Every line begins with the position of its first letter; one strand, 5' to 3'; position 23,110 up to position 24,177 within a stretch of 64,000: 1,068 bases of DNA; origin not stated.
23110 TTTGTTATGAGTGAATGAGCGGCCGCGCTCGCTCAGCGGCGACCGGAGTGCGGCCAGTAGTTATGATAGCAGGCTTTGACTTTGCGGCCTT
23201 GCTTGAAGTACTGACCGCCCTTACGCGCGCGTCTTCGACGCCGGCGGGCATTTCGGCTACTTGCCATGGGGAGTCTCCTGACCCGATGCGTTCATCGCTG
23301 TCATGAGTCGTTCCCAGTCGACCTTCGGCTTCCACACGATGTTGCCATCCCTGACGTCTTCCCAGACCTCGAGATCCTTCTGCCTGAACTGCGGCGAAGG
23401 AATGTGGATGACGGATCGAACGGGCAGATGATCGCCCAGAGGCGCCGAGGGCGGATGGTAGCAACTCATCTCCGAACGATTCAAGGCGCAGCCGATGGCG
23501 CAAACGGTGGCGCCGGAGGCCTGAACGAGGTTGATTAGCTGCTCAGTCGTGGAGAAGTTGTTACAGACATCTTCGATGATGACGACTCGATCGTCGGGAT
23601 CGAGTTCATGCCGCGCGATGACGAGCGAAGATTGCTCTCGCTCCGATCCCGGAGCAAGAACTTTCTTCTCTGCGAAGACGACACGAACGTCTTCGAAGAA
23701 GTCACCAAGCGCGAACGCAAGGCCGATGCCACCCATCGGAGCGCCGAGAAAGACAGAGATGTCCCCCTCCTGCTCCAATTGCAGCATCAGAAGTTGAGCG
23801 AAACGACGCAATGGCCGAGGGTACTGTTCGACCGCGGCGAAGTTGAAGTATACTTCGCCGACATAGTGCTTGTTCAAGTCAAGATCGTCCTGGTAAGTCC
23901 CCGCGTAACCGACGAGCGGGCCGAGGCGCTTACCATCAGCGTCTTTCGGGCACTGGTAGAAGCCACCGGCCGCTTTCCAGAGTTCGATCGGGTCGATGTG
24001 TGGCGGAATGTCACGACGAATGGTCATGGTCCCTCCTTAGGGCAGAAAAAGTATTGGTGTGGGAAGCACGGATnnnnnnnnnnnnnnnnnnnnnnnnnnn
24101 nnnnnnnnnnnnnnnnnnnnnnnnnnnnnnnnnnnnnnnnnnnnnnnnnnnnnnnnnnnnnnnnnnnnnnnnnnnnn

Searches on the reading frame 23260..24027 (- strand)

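Call 12: search_protein_families(library=pfam, proteins=[window:23260-24027:-], max_evalue=0.01)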
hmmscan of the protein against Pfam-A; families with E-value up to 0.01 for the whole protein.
window:23260-24027:- (256 aa): 1 family
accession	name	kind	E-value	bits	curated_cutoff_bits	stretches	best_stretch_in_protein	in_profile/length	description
PF00156.33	Pribosyltran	-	0.0012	18.6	26.3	1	87-185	27-125/158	Phosphoribosyl transferase domain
